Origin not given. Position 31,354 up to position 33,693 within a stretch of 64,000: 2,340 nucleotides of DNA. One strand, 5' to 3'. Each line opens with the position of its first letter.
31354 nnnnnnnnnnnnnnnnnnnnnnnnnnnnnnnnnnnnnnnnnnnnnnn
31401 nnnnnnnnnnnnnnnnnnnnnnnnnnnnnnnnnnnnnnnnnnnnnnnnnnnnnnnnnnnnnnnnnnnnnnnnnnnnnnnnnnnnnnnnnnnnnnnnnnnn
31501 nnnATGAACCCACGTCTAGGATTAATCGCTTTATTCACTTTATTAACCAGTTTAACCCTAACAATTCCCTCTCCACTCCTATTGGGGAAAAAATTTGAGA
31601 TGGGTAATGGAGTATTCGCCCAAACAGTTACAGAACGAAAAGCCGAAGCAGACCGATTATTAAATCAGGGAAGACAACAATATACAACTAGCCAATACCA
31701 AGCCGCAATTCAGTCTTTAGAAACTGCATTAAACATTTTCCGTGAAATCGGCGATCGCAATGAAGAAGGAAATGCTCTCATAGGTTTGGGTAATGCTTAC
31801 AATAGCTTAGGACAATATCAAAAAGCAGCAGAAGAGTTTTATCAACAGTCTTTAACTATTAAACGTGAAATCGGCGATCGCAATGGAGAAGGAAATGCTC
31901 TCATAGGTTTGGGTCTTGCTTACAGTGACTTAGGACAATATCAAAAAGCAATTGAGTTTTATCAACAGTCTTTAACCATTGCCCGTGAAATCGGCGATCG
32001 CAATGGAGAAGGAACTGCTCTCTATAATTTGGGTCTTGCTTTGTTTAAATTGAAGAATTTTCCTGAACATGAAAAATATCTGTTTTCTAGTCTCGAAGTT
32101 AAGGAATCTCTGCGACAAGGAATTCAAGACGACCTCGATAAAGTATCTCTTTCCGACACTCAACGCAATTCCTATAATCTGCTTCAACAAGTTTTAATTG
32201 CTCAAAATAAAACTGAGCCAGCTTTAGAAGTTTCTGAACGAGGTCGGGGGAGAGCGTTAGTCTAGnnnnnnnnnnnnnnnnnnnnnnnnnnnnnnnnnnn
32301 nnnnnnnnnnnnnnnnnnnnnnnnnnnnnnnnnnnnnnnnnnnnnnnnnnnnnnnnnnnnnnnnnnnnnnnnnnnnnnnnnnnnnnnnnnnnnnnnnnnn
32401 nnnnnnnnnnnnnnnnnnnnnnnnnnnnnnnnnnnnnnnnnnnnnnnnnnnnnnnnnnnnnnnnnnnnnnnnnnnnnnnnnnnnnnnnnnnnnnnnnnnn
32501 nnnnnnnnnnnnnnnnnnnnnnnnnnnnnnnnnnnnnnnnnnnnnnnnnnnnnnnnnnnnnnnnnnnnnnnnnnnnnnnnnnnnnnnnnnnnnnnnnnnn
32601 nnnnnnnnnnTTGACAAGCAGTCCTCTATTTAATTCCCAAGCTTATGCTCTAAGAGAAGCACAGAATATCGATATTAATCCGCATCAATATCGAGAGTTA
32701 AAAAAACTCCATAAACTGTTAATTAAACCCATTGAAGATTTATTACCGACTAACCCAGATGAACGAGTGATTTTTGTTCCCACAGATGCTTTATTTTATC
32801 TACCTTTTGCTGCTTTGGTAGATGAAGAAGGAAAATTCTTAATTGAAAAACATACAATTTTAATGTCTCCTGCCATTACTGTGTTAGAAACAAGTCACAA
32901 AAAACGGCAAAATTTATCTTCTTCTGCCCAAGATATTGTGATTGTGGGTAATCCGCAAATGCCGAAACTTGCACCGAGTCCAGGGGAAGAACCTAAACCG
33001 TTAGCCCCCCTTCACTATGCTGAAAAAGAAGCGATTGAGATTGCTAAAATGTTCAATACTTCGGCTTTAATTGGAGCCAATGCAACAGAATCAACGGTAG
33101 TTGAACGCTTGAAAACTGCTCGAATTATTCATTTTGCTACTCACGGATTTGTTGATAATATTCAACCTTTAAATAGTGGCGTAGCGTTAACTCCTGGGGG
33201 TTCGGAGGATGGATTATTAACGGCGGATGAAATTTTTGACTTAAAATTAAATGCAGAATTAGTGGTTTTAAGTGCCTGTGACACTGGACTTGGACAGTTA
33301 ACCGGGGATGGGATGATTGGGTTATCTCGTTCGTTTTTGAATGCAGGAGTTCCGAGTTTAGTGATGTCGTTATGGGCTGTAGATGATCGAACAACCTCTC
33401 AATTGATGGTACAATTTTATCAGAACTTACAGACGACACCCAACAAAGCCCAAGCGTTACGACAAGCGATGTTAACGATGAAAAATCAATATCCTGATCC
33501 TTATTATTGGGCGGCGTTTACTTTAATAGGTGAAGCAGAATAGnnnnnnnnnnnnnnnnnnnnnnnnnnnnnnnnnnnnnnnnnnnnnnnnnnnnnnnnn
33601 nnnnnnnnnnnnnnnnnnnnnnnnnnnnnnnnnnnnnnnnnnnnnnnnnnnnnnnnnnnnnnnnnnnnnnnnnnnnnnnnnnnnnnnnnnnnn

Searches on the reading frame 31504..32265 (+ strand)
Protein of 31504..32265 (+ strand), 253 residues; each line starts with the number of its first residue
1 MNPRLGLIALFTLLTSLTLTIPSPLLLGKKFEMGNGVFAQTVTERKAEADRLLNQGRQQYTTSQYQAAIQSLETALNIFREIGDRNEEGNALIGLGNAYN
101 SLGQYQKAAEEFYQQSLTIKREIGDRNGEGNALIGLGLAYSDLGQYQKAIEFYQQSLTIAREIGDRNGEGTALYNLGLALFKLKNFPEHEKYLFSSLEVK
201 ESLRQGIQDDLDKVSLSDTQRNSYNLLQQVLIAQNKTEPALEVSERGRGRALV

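Call 5: search_protein_families(library=pfam, proteins=[window:31504-32265:+], max_evalue=0.001)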
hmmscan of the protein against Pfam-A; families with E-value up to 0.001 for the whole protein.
window:31504-32265:+ (253 aa): 19 families
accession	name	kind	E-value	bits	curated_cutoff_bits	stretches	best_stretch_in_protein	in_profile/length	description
PF13424.12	TPR_12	-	1.5e-33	115.3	30.1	3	108-162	21-77/77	Tetratricopeptide repeat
PF00515.34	TPR_1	-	3.7e-20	71.3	27.8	1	131-160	2-31/34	Tetratricopeptide repeat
PF07719.23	TPR_2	-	4.3e-16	58.1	27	1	132-160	3-31/34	Tetratricopeptide repeat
PF13181.12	TPR_8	-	2.3e-14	52.7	25.7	1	132-161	3-32/34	Tetratricopeptide repeat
PF13176.12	TPR_7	-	5.9e-13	48.2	27.9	1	132-166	1-35/36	Tetratricopeptide repeat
PF13374.12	TPR_10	-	1.1e-12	48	27.5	1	132-162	4-34/42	Tetratricopeptide repeat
PF13432.12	TPR_16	-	2.7e-10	40.9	32.7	1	54-118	2-59/65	Tetratricopeptide repeat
PF10579.15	Rapsyn_N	-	3.5e-07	30.6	23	0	135-166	48-79/80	Rapsyn N-terminal myristoylation and linker region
PF13174.12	TPR_6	-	4.6e-07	30.5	26.3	0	132-155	2-25/33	Tetratricopeptide repeat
PF13414.12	TPR_11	-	6.5e-07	29.4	26.8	0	137-159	1-23/42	TPR repeat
PF14938.12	SNAP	-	4.3e-06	26.9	25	1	42-155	67-180/282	Soluble NSF attachment protein, SNAP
PF14559.12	TPR_19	-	1e-05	26.2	25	0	64-110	6-46/68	Tetratricopeptide repeat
PF13428.12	TPR_14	-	1.1e-05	26.1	23.5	0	131-158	2-29/44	Tetratricopeptide repeat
PF25068.1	ARM_TT21_4th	-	4.2e-05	24.3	30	1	137-242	6-94/153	Tetratricopeptide repeat protein 21 forth ARM domain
PF17874.7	TPR_MalT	-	0.00011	22.1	45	1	64-166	16-116/336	MalT-like TPR region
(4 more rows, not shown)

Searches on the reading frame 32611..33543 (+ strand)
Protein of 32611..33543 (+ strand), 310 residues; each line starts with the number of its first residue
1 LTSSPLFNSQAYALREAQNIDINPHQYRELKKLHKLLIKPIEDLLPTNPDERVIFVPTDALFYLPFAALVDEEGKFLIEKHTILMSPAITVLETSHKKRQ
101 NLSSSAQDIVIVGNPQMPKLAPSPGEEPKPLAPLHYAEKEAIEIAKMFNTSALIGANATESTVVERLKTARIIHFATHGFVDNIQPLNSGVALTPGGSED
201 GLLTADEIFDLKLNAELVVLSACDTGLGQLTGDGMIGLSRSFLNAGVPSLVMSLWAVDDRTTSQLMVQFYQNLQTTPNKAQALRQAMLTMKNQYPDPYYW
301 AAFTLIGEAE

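Call 5: search_protein_families(library=pfam, proteins=[window:32611-33543:+], max_evalue=0.001)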
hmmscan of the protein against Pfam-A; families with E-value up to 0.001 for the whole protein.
window:32611-33543:+ (310 aa): 1 family
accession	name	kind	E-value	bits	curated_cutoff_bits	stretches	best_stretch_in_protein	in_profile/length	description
PF12770.12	CHAT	-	2.4e-79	267.2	24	1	29-308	3-289/289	CHAT domain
